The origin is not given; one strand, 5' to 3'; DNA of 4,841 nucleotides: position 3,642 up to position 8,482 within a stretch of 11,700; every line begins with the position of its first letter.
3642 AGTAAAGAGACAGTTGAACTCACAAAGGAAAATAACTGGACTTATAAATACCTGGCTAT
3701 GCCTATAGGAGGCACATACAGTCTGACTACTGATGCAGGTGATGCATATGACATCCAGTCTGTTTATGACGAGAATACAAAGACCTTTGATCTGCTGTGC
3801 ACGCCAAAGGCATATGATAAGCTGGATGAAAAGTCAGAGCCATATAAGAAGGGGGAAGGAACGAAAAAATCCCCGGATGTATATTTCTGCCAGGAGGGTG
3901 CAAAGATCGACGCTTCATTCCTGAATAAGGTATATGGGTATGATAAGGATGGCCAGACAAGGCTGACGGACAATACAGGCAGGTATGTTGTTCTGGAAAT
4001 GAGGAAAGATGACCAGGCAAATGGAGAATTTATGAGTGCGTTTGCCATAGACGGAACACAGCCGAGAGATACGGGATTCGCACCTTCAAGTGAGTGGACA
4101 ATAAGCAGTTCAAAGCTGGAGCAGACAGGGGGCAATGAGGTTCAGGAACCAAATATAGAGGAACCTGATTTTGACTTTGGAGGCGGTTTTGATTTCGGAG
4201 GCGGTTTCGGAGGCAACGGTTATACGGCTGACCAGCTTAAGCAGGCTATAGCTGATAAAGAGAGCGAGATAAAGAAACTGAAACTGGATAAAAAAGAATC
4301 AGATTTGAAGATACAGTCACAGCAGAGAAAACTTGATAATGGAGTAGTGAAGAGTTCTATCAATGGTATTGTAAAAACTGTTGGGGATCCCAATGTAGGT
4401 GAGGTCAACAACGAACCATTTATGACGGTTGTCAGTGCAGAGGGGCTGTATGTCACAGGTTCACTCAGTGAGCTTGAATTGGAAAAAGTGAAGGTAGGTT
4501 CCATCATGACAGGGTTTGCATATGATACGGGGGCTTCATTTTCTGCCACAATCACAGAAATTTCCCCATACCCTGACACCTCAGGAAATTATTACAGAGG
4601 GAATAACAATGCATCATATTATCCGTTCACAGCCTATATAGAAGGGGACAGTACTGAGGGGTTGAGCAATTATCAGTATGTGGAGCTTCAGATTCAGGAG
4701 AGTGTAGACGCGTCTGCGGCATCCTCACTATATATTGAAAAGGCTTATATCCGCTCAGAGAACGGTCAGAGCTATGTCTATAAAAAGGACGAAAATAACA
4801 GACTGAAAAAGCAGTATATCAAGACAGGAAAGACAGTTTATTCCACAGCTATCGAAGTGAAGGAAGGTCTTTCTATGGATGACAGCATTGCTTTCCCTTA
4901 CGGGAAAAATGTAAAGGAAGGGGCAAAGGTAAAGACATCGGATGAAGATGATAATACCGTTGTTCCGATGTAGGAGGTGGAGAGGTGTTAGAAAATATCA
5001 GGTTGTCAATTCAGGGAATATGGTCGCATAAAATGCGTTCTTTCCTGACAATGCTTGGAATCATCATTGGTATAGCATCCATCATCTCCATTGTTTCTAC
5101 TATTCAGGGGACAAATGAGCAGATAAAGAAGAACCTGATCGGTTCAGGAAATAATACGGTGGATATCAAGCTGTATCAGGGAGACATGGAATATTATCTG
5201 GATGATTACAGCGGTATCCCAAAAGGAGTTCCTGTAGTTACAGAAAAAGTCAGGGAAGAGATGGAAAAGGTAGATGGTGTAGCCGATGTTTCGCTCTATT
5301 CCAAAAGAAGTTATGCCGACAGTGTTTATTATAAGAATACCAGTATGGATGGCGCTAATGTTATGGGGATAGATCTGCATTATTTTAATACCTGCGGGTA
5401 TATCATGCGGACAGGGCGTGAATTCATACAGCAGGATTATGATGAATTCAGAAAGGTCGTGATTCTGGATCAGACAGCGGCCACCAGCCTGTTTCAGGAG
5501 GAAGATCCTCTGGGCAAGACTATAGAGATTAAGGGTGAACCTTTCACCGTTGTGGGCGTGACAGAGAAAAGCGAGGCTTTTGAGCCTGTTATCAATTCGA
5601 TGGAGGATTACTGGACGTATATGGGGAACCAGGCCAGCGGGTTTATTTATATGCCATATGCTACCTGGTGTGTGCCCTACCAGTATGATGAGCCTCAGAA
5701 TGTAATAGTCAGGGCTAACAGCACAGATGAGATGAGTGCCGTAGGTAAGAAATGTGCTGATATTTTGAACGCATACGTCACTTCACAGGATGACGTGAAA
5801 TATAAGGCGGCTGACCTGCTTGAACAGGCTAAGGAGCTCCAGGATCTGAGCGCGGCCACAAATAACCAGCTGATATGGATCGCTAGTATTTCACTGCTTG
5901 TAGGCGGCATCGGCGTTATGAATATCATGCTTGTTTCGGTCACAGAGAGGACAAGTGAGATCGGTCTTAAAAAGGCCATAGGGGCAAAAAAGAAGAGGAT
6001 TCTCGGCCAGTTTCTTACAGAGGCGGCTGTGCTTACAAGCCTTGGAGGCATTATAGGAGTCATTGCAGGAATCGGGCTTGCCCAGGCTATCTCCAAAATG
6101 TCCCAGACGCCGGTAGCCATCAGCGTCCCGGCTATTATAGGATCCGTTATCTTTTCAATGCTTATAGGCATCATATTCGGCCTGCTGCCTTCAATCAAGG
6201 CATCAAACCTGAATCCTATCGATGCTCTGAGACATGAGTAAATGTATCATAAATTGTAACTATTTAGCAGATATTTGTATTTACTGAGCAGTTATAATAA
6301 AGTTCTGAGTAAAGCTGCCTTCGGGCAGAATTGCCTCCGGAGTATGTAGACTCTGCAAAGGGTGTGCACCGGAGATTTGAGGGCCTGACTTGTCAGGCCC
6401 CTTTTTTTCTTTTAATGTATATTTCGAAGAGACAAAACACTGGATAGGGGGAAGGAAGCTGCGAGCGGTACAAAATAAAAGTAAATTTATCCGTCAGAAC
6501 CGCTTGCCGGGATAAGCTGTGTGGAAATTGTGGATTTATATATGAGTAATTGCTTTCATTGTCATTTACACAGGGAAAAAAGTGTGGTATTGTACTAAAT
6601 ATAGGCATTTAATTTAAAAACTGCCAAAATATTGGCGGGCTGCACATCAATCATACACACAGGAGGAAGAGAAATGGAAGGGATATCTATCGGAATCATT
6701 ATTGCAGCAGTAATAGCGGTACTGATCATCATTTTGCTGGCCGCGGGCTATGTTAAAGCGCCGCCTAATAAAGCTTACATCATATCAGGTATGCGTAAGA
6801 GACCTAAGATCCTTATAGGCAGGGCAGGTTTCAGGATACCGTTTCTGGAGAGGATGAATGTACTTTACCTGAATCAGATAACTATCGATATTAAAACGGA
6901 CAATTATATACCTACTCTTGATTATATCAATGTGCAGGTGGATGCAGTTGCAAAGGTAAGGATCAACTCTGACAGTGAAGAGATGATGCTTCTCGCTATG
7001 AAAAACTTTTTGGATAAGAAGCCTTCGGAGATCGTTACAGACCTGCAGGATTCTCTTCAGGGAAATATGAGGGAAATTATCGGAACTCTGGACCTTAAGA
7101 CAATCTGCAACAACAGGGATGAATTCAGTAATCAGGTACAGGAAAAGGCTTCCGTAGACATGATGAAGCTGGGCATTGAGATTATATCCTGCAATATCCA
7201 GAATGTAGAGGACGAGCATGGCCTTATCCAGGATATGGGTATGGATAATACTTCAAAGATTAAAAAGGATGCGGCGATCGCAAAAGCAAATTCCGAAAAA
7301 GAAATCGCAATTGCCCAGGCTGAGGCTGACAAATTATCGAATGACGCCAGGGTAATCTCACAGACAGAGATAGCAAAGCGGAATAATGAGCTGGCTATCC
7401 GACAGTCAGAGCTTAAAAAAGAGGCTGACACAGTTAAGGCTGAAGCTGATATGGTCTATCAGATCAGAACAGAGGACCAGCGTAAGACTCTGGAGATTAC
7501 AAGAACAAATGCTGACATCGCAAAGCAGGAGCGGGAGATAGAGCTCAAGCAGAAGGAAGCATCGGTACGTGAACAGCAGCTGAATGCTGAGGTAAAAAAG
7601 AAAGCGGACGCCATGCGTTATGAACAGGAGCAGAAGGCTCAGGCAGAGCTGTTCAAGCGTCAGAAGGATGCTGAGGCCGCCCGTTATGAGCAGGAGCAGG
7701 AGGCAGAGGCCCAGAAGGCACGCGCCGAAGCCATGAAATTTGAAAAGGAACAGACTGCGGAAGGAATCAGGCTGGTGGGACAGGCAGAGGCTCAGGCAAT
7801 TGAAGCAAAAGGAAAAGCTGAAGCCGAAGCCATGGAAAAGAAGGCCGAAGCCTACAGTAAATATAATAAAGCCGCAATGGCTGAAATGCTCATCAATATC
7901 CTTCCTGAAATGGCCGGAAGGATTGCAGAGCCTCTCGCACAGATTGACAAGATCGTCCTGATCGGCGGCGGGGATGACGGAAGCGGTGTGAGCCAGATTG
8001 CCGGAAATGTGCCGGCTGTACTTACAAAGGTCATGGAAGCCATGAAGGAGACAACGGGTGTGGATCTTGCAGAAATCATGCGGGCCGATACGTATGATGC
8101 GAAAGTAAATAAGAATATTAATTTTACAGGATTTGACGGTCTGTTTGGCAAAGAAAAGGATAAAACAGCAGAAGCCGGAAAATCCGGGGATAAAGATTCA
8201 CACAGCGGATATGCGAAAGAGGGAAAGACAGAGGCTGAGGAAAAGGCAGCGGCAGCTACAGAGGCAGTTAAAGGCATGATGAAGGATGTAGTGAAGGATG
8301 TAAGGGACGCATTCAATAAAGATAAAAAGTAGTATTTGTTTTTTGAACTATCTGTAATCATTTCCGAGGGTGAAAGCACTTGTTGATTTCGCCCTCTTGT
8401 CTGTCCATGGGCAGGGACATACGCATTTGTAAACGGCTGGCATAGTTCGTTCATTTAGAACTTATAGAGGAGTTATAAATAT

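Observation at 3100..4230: Adhesin-type stalk (Pro/Thr repeat spacer + Cna B-like domain + FG-Gly motif) apparently inserted at the alpha-hairpin tip of an efflux adaptor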

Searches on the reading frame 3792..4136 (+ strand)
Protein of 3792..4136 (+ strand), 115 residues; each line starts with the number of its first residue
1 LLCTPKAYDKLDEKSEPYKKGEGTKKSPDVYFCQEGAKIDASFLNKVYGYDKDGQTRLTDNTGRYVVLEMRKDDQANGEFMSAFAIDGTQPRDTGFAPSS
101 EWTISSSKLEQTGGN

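Call 29: search_protein_representatives(alignment_id=A2)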
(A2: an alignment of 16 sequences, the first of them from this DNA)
Query: 16 sequences, 113 profile positions. Proteins with E-value up to 0.001 (for the whole library): 243; up to 1e-10: 91; up to 1e-30: 25. The best 150 are listed.
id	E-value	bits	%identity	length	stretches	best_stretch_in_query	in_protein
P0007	2.1e-104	359.8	-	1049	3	3-112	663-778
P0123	4.7e-79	278.1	-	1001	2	3-111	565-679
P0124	1.0e-59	215.8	-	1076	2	4-112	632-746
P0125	5.8e-44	165.0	-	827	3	2-105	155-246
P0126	3.8e-38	146.3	-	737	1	3-112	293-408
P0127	4.9e-37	142.7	-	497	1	4-112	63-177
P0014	1.5e-36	141.1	-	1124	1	5-112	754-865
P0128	1.8e-36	140.9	-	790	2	4-112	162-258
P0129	3.0e-36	140.2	-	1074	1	4-112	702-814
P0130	2.3e-35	137.3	-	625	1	4-111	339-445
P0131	2.6e-35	137.2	-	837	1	5-110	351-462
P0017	1.5e-34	134.7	-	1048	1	4-112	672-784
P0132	1.7e-34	134.5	-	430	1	4-110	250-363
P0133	2.3e-34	134.1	-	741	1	4-110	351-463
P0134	3.0e-34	133.7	-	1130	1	4-112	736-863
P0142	9.1e-32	125.7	-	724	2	6-107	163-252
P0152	1.5e-21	92.8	-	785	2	8-75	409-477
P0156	5.3e-21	91.0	-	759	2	7-91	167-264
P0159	1.3e-20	89.8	-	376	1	3-109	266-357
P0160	1.9e-20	89.2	-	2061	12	17-54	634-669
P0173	4.5e-17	78.4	-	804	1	10-102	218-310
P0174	1.4e-16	76.8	-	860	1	9-108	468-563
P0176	3.0e-16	75.8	-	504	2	6-88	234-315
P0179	3.8e-15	72.2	-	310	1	5-92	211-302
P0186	1.5e-13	67.1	-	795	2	4-89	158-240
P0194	1.6e-12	63.7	-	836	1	6-91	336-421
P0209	1.0e-10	57.9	-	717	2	9-49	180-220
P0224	9.3e-10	54.8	-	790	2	4-86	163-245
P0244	5.1e-09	52.4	-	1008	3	9-47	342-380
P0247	6.3e-09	52.2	-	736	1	6-87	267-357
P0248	6.4e-09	52.1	-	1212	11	71-106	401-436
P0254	1.7e-08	50.8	-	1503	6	5-40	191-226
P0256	1.9e-08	50.6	-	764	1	22-85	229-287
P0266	7.2e-08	48.7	-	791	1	8-86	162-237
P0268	9.2e-08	48.4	-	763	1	3-72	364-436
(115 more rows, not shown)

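Call 58: search_protein_families(library=pfam, proteins=[P0160, P0248, P0254, P0244, P0176, P0159, P0179], max_evalue=0.01)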
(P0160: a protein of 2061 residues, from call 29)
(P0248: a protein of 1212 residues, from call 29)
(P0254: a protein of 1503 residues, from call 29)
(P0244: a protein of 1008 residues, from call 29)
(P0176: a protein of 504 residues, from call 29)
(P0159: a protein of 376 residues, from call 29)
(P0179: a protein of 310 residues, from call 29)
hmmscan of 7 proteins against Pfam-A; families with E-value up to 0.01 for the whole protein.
P0160 (2061 aa): 3 families
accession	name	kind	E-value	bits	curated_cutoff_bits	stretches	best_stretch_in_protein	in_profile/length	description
PF11962.13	Peptidase_G2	-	5.4e-12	46.1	25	2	1821-1885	63-122/228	Peptidase_G2, IMC autoproteolytic cleavage domain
PF07660.19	STN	-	7e-07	29.4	28.4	0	599-620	31-51/52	Secretin and TonB N terminus short domain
PF21300.2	LbR_Ice_bind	-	0.00013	22.4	30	1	1402-1485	7-85/97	Grass antifreeze beta roll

P0248 (1212 aa): 76 families (the best 25 are shown)
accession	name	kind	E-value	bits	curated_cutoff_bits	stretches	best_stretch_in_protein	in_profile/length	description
PF24814.1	WD40_Prp19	-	2.3e-222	736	320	6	94-299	21-229/281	Prp19 WD40 domain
PF25173.1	Beta-prop_WDR3_1st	-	2.5e-214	705.8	154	6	313-485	10-182/184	WDR3 first beta-propeller domain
PF00400.38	WD40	-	1.2e-189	607.2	27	14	196-234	1-39/39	WD domain, G-beta repeat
PF25174.1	Beta-prop_THOC3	-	1.1e-165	549.8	305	3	121-371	1-252/272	THOC3 beta-propeller domain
PF25175.1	Beta-prop_WDR5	-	8.6e-162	537.8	250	4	32-239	4-212/296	WDR5 beta-propeller domain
PF24817.1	WD40_WDHD1_1st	-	6.5e-133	442.8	109.9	10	321-413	75-167/291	WDHD1 first WD40 domain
PF25172.1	Beta-prop_WDR3_2nd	-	9e-116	386.6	140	5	32-152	168-289/293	WDR3 second beta-propeller domain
PF25168.1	Beta-prop_WDR36-Utp21_2nd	-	4.3e-109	365.3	84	14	521-601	219-298/335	WDR36/Utp21 second beta-propeller domain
PF24807.1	WD40_CDC20-Fz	-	7.3e-107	357.5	200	4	10-206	25-222/292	CDC20/Fizzy WD40 domain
PF24105.1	Beta-prop_CAF1B_HIR1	-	2.3e-106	356.4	80.5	10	493-580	123-210/383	CAF1B/HIR1 beta-propeller domain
PF24805.1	EIF3I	-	3.9e-102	342.1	200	9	496-601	6-110/324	EIF3I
PF25391.1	WD40_Gbeta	-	1.1e-100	337.4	150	7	241-360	136-254/340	G protein beta WD-40 repeat protein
PF23414.1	Beta-prop_EML_2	-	1.5e-96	323.3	90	4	464-632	4-173/266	Echinoderm microtubule-associated protein second beta-propeller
PF24796.1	WDR55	-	6.2e-90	301.7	200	6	293-448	10-169/296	WDR55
PF24780.1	WD40_MABP1-WDR62_1st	-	5.3e-89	299.2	496.3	8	459-569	39-151/328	MABP1/WDR62 first WD40 domain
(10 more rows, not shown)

P0254 (1503 aa): 2 families
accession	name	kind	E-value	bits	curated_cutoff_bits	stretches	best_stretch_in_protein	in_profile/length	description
PF11962.13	Peptidase_G2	-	3.3e-14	53.3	25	2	1425-1491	144-208/228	Peptidase_G2, IMC autoproteolytic cleavage domain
PF16520.11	Matrix_Borna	-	0.00075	20.3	27.3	0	519-569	32-82/103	ssRNA-binding matrix protein of Bornaviridae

P0244 (1008 aa): 2 families
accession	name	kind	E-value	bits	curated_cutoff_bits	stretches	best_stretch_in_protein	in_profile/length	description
PF13533.13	Biotin_lipoyl_2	-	9.9e-05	22.5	29.8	1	77-97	11-31/32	Biotin-lipoyl like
PF13437.12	HlyD_3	-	0.005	18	22.2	0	799-903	1-97/106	HlyD family secretion protein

P0176 (504 aa): 0 families

P0159 (376 aa): 1 family
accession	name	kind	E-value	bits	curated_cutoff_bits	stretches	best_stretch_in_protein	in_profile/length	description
PF01580.24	FtsK_SpoIIIE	-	0.0047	16.8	24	0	194-221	27-53/221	FtsK/SpoIIIE family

P0179 (310 aa): 1 family
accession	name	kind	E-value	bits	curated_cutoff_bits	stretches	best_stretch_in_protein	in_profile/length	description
PF00395.25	SLH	-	1.2e-30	105.6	20.8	3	78-120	1-43/44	S-layer homology domain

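Call 73: search_solved_structures(query=A2, max_evalue=10, show_alignments=2)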
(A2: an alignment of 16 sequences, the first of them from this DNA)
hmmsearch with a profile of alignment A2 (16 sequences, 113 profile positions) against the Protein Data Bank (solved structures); distinct sequences matched with E-value up to 10: 1.
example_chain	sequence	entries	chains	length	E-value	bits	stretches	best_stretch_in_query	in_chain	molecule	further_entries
7ey5_H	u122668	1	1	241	0.61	13.5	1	25-50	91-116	BD-771H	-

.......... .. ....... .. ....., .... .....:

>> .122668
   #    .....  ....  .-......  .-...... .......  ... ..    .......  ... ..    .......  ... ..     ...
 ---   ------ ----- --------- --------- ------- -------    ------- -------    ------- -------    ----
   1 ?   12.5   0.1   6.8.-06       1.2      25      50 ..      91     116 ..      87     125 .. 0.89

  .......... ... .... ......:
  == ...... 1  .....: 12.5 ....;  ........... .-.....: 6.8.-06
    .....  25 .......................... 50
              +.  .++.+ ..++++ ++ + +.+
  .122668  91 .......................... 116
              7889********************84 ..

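Call 79: search_protein_families(library=pfam, alignment_id=A5, max_evalue=0.001)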
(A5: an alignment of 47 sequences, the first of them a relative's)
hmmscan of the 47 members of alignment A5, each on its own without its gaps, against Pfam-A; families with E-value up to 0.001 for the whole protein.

A. member 1, P0140 (1178 aa): 0 families

B. families by the number of members that match (of 47 scanned): 26 families (the first 25 are shown)
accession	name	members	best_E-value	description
PF13533.13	Biotin_lipoyl_2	29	1.5e-07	Biotin-lipoyl like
PF16576.10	HlyD_D23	8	4.2e-05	Barrel-sandwich domain of CusB or HlyD membrane-fusion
PF13437.12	HlyD_3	7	7.1e-06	HlyD family secretion protein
PF05738.19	Cna_B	2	1.9e-10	Cna protein B-type domain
PF18998.6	Flg_new_2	1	4.5e-08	Divergent InlB B-repeat domain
PF08614.16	ATG16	1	2e-07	Autophagy protein 16 (ATG16)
PF07679.22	I-set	1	2.8e-07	Immunoglobulin I-set domain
PF16326.10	ABC_tran_CTD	1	1e-06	ABC transporter C-terminal domain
PF07686.23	V-set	1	1.1e-06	Immunoglobulin V-set domain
PF17082.10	Spc29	1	2.6e-06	Spindle Pole Component 29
PF14282.11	FlxA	1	4.9e-06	FlxA-like protein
PF17961.7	Big_8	1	5.3e-06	Bacterial Ig domain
PF13927.12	Ig_3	1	7.2e-06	Immunoglobulin domain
PF04886.17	PT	1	9.1e-06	PT disordered repeat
PF12329.13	TMF_DNA_bd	1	1.8e-05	TATA element modulatory factor 1 DNA binding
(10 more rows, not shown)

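Call 83: search_protein_families(library=pfam, proteins=[P0124, P0244, P0174, P0125, P0194, P0173, P0128, P0266, P0186, P0152], max_evalue=0.0001)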
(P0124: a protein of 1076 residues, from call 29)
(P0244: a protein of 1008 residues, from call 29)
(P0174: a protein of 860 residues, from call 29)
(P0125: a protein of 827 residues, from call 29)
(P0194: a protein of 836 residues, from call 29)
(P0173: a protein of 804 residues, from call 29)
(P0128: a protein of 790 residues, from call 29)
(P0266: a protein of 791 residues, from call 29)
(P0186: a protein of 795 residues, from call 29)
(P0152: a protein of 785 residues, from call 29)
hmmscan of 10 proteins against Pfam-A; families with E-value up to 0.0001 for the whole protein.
P0124 (1076 aa): 0 families

P0244 (1008 aa): 1 family
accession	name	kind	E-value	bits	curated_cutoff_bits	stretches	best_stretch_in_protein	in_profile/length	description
PF13533.13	Biotin_lipoyl_2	-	9.9e-05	22.5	29.8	1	77-97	11-31/32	Biotin-lipoyl like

P0174 (860 aa): 2 families
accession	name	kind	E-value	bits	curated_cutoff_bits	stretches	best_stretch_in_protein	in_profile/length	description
PF18998.6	Flg_new_2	-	4.5e-08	33.4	23.6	1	368-440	5-70/73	Divergent InlB B-repeat domain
PF13533.13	Biotin_lipoyl_2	-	8.8e-05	22.7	29.8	1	72-94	10-32/32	Biotin-lipoyl like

P0125 (827 aa): 1 family
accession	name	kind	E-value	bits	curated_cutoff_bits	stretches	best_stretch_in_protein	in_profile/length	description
PF13533.13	Biotin_lipoyl_2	-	4.6e-05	23.6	29.8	1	73-94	11-32/32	Biotin-lipoyl like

P0194 (836 aa): 1 family
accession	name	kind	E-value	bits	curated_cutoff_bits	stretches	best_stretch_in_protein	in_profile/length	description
PF13533.13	Biotin_lipoyl_2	-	2.6e-05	24.4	29.8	1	78-100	10-32/32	Biotin-lipoyl like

P0173 (804 aa): 4 families
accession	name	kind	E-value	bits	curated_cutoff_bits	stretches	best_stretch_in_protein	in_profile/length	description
PF07679.22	I-set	-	2.8e-07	30.9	23.7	1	324-421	3-87/90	Immunoglobulin I-set domain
PF07686.23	V-set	-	1.1e-06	29.2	26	1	329-413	4-98/109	Immunoglobulin V-set domain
PF13927.12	Ig_3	-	7.2e-06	26.8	30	1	320-408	2-77/78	Immunoglobulin domain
PF13533.13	Biotin_lipoyl_2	-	3.4e-05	24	29.8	1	73-95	10-32/32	Biotin-lipoyl like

P0128 (790 aa): 1 family
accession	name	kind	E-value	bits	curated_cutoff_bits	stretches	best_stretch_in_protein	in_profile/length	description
PF13533.13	Biotin_lipoyl_2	-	1.8e-05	24.8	29.8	1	72-93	11-32/32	Biotin-lipoyl like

P0266 (791 aa): 9 families
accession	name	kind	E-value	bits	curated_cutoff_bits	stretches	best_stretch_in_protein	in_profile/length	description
PF08614.16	ATG16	-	2e-07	31.9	33.7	1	392-451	88-147/200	Autophagy protein 16 (ATG16)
PF16326.10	ABC_tran_CTD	-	1e-06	29.3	32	0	358-410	6-59/69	ABC transporter C-terminal domain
PF17082.10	Spc29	-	2.6e-06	27.9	31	0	319-374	120-170/245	Spindle Pole Component 29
PF14282.11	FlxA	-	4.9e-06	27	26.3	0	322-379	15-68/101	FlxA-like protein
PF13533.13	Biotin_lipoyl_2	-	1.4e-05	25.2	29.8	1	76-97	11-32/32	Biotin-lipoyl like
PF12329.13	TMF_DNA_bd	-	1.8e-05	25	35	0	396-451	2-57/74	TATA element modulatory factor 1 DNA binding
PF04871.18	Uso1_p115_C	-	3e-05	24.7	28.4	1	355-468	3-111/121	Uso1 / p115 like vesicle tethering protein, C terminal region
PF04513.17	Baculo_PEP_C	-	3.1e-05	24.5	38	0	356-447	34-112/140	Baculovirus polyhedron envelope protein, PEP, C terminus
PF13166.12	AAA_13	-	5.4e-05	22.5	36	0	320-451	286-419/713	AAA domain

P0186 (795 aa): 0 families

P0152 (785 aa): 0 families

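Call 84: search_protein_families(library=pfam, proteins=[P0224, P0156, P0256, P0268, P0131, P0133, P0247, P0142, P0130, P0209], max_evalue=0.0001)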
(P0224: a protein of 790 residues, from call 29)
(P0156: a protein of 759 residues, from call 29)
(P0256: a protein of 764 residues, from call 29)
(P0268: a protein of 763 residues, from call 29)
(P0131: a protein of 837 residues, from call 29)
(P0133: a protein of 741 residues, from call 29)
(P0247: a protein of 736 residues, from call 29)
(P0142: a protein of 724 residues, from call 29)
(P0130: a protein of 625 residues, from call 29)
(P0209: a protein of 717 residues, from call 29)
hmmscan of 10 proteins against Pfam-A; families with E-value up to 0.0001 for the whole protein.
P0224 (790 aa): 1 family
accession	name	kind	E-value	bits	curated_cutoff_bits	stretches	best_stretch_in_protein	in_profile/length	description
PF13533.13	Biotin_lipoyl_2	-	1.2e-05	25.5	29.8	1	80-101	11-32/32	Biotin-lipoyl like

P0156 (759 aa): 0 families

P0256 (764 aa): 0 families

P0268 (763 aa): 0 families

P0131 (837 aa): 0 families

P0133 (741 aa): 3 families
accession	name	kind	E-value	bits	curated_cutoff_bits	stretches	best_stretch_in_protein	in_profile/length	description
PF13437.12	HlyD_3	-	7.1e-06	27.1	22.2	0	535-636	1-96/106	HlyD family secretion protein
PF16576.10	HlyD_D23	-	5.3e-05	23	30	0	515-589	89-166/214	Barrel-sandwich domain of CusB or HlyD membrane-fusion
PF13533.13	Biotin_lipoyl_2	-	5.9e-05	23.2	29.8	1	71-97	6-32/32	Biotin-lipoyl like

P0247 (736 aa): 2 families
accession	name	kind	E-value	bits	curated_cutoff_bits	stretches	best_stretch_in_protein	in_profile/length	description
PF13533.13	Biotin_lipoyl_2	-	2.8e-05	24.3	29.8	1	71-93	10-32/32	Biotin-lipoyl like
PF16576.10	HlyD_D23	-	6.2e-05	22.8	30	0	448-581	54-165/214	Barrel-sandwich domain of CusB or HlyD membrane-fusion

P0142 (724 aa): 0 families

P0130 (625 aa): 1 family
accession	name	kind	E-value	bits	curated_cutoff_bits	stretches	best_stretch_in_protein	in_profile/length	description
PF05738.19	Cna_B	-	5.7e-09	36.7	22.3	1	248-315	3-77/87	Cna protein B-type domain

P0209 (717 aa): 1 family
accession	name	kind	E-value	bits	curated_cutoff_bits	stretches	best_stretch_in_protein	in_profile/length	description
PF04886.17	PT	-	9.1e-06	25.6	26.2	1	275-310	1-36/36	PT disordered repeat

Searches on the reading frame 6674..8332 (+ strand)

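Call 76: search_protein_families(library=ncbifam, proteins=[window:6674-8332:+], max_evalue=0.00001)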
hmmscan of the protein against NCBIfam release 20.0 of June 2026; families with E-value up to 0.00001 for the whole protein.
window:6674-8332:+ (552 aa): 1 family
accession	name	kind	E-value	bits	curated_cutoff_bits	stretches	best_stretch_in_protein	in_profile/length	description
NF058507.1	FlotScfldFlot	equivalog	6.5e-94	315.6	700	1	8-470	4-473/477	flotillin lipid rafts scaffold protein FloT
